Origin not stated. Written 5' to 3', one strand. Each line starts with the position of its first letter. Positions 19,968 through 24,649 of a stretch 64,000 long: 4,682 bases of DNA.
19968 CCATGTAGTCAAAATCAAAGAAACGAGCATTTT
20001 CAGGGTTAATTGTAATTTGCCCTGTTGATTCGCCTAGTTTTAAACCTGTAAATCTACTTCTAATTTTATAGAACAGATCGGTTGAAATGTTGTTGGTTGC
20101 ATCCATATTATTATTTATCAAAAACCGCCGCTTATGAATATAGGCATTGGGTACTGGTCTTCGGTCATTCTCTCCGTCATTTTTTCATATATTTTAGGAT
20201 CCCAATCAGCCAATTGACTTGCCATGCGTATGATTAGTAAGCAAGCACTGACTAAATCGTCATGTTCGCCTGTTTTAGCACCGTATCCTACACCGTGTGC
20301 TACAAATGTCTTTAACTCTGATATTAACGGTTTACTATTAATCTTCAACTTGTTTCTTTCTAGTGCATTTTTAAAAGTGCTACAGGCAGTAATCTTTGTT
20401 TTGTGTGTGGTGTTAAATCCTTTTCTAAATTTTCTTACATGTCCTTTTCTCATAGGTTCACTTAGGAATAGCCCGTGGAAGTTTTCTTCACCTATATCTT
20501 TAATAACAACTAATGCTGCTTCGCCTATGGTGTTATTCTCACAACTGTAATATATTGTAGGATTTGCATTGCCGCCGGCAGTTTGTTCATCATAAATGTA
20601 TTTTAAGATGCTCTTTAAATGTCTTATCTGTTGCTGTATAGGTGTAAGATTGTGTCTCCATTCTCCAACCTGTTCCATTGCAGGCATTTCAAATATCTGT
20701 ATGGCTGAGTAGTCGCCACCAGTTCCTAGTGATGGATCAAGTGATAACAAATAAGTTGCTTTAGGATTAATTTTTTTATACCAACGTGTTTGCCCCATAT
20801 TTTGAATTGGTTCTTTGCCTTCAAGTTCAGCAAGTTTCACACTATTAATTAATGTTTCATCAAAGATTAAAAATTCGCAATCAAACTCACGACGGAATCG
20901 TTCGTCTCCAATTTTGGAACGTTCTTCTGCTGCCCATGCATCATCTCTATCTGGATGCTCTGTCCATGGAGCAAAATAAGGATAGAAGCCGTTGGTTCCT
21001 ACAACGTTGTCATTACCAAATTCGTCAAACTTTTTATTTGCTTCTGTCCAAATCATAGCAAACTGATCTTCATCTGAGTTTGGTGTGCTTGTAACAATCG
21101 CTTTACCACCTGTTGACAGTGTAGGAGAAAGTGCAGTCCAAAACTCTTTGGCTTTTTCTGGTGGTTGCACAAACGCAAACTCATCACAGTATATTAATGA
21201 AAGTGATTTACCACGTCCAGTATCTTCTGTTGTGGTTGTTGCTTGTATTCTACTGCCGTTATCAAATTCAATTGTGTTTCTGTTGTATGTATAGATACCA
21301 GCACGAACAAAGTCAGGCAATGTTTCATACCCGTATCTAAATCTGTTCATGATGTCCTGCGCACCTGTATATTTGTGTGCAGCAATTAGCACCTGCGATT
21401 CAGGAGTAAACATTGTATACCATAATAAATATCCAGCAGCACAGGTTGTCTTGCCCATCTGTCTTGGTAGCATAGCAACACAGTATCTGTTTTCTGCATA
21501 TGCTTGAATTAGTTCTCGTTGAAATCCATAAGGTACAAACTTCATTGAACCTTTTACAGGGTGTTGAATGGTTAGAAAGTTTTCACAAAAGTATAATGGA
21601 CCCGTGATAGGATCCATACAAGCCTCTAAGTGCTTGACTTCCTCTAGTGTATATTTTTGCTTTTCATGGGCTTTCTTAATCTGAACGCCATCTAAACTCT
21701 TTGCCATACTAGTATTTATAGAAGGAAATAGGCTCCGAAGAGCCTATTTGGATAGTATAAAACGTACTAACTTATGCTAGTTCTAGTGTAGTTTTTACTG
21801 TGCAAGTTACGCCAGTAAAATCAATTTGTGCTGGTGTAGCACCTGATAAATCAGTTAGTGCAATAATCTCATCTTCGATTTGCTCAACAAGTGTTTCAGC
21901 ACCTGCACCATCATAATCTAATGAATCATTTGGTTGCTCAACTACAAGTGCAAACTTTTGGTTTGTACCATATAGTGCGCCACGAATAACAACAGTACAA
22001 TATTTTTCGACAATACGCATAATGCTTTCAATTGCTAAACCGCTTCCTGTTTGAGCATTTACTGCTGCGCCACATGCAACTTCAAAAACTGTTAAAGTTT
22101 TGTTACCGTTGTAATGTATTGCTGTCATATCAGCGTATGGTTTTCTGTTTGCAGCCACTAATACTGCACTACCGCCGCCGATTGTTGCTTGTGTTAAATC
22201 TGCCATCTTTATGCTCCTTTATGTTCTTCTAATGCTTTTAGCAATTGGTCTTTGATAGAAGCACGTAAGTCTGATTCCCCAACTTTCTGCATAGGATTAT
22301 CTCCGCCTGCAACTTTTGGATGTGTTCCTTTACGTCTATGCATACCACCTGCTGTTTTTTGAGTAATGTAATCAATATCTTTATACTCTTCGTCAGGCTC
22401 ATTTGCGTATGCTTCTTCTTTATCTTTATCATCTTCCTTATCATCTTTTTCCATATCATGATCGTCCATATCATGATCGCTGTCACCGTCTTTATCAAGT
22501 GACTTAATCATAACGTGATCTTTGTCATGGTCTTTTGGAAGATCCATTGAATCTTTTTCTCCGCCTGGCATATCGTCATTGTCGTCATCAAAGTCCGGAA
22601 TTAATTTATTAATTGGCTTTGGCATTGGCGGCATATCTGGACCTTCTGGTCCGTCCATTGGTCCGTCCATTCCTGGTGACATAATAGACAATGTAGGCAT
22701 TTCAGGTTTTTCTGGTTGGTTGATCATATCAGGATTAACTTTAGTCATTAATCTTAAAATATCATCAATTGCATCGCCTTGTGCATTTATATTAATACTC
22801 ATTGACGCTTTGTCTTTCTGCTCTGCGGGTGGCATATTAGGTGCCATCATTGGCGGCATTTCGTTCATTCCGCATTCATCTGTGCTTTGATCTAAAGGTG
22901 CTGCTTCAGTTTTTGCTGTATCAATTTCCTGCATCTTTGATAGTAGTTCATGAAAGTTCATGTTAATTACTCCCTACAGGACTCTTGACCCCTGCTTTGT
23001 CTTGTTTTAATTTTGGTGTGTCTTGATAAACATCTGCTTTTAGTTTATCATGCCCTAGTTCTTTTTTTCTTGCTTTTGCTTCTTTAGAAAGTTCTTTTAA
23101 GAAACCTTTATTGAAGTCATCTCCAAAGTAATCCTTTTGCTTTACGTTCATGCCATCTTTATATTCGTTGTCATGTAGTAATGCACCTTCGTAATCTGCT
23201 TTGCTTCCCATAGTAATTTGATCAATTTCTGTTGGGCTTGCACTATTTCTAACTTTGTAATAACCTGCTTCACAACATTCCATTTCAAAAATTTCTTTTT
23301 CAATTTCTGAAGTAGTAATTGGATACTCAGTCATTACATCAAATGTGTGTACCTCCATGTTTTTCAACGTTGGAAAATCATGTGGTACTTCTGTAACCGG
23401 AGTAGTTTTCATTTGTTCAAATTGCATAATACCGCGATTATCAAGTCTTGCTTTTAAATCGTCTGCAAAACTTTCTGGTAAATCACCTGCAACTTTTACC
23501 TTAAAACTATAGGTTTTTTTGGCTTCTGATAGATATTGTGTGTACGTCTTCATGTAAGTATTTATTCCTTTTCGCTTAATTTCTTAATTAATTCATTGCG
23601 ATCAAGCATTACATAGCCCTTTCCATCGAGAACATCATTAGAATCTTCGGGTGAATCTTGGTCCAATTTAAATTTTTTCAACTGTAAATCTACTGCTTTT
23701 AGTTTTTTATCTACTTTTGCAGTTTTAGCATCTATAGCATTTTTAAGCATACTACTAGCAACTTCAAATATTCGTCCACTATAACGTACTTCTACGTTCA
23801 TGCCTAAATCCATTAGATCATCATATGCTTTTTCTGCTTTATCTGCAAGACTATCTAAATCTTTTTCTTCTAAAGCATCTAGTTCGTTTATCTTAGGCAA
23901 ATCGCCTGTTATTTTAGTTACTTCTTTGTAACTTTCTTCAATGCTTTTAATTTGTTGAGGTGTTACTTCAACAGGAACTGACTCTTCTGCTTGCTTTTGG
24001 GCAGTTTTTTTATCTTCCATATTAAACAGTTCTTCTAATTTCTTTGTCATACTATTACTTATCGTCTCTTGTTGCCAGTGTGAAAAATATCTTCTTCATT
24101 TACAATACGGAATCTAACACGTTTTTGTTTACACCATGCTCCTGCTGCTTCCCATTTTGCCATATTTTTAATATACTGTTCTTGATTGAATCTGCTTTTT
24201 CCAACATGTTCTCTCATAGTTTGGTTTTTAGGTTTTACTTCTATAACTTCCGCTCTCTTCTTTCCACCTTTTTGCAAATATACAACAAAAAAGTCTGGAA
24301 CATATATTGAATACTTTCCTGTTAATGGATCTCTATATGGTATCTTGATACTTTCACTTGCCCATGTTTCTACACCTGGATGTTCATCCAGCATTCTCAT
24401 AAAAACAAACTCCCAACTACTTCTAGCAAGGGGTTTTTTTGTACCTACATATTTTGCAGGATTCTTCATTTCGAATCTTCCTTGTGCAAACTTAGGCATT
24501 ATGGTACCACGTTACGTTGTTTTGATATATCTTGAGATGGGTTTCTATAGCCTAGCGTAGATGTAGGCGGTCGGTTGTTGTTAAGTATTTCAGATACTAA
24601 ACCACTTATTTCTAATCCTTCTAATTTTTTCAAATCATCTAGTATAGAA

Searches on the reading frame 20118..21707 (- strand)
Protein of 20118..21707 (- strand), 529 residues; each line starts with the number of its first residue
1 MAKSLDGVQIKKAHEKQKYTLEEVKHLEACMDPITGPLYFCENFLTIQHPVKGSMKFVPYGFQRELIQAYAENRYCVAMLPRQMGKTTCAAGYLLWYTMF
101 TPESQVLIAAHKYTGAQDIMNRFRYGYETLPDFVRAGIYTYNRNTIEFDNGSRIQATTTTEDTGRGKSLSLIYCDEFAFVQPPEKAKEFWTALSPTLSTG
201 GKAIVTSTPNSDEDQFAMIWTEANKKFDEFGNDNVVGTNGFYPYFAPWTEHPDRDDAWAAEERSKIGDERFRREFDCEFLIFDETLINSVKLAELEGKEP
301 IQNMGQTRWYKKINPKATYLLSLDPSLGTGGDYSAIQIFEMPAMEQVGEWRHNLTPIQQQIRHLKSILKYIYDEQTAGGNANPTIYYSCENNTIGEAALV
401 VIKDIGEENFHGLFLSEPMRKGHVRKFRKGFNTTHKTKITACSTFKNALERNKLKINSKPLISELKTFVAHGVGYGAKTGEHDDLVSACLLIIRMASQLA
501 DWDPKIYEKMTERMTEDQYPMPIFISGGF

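Call 9: search_protein_families(library=pfam, proteins=[window:20118-21707:-])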
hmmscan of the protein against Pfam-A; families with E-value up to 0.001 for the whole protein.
window:20118-21707:- (529 aa): 3 families
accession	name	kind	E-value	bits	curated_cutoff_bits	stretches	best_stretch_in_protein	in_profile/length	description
PF03237.21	Terminase_6N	-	8.2e-20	71.8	22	1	78-288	2-209/215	Terminase large subunit, T4likevirus-type, N-terminal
PF17289.8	Terminase_6C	-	2.2e-06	28.1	22.6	1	323-495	3-154/155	Terminase RNaseH-like domain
PF03354.21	TerL_ATPase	-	6e-05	23.3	23.7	1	73-195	21-149/178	Terminase large subunit, ATPase domain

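Call 53: search_dna_similar(query=window:20118-21707:-, collection=phages, mode=protein, max_rows=15)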
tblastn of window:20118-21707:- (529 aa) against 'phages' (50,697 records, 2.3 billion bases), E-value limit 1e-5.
Records with a match: 2609; places in all: 2631; records where one place covers at least 80% of the query: 2417.
Best place of each record, by identity: <60% 2609.
By first word of the organism name: Escherichia 667; Synechococcus 378; Klebsiella 337; Salmonella 202; Vibrio 134; Shigella 89; Aeromonas 80; Acinetobacter 71; Cyanophage 61; Enterobacter 59; and 73 more.
By host as written in the record: - 464; Escherichia coli 278; Klebsiella pneumoniae 115; Synechococcus 107; Escherichia coli O157:H7 38; Synechococcus sp. 38; Salmonella enterica 29; Synechococcus sp. WH7803 28; and 590 more.
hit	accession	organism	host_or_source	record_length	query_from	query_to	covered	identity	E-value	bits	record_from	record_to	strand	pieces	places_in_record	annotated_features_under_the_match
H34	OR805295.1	Pseudomonas phage Paride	Pseudomonas aeruginosa PAO1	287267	10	524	97%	53.0%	4e-180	567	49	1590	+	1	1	terminase large subunit | hypothetical protein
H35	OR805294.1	Pseudomonas phage Ettore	Pseudomonas aeruginosa PAO1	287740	10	524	97%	53.0%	4e-180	567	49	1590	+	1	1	terminase large subunit | hypothetical protein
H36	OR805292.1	Pseudomonas phage Cassandra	Pseudomonas aeruginosa PAO1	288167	10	524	97%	53.0%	4e-180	567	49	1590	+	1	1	terminase large subunit | hypothetical protein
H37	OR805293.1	Pseudomonas phage Deifobo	Pseudomonas aeruginosa PAO1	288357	10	524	97%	53.0%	4e-180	567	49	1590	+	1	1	terminase large subunit | hypothetical protein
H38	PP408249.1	Pseudomonas phage vB_Pa-PAC2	Pseudomonas aeruginosa PAO1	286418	10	524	97%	53.0%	6e-180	567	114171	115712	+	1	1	DNA terminase packaging enzyme large subunit | hypothetical protein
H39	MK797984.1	Pseudomonas phage vB_PaeM_PA5oct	-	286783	10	524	97%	53.0%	6e-180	567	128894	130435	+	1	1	hypothetical protein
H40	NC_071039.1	Pseudomonas phage vB_PaeM_PA5oct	-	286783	10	524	97%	53.0%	6e-180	567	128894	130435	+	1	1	terminase large subunit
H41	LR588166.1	Pseudomonas phage vB_PaeM_MIJ3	-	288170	10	524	97%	53.0%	6e-180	567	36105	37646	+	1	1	phage terminase, large ...: phage terminase, large subunit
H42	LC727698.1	Pseudomonas phage sp. 30-3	Pseudomonas aeruginosa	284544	10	524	97%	53.0%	6e-180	567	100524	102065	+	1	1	hypothetical protein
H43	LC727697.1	Pseudomonas phage sp. 30-2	Pseudomonas aeruginosa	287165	10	524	97%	53.0%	6e-180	567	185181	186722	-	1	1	hypothetical protein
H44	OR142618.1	Pseudomonas phage Callisto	Pseudomonas aeruginosa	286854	10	524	97%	52.8%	2e-179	565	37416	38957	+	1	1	hypothetical protein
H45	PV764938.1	Sinorhizobium phage Phosso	Sinohrizobium meliloti NRRL L-50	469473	1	523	99%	51.9%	1e-171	543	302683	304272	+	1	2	terminase large subunit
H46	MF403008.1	Agrobacterium phage Atu_ph07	Agrobacterium tumefaciens C58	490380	11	512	95%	48.4%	1e-134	497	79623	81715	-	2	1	terminase DNA packaging enzyme large | terminase large subunit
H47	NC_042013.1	Agrobacterium phage Atu_ph07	Agrobacterium tumefaciens C58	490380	11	512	95%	48.4%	1e-134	497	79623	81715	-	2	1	terminase large subunit (x2)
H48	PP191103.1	Salmonella phage PHA46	Salmonella enterica subsp. enterica ...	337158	6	523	98%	41.9%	2e-127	416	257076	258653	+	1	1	terminase large subunit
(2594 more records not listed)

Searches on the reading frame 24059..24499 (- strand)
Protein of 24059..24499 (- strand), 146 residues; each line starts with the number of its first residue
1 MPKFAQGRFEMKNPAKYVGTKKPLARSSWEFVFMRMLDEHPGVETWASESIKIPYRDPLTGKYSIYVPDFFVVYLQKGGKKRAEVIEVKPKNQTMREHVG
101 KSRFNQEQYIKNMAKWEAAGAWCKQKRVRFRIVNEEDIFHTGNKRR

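Call 56: search_protein_families(library=pfam, proteins=[window:24059-24499:-])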
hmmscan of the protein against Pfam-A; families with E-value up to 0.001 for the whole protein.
window:24059-24499:- (146 aa): 1 family
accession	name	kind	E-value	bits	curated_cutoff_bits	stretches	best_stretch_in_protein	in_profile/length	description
PF08722.17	Tn7_TnsA-like_N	-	5.5e-21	75.4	26.5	1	41-135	2-85/85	TnsA-like endonuclease N terminal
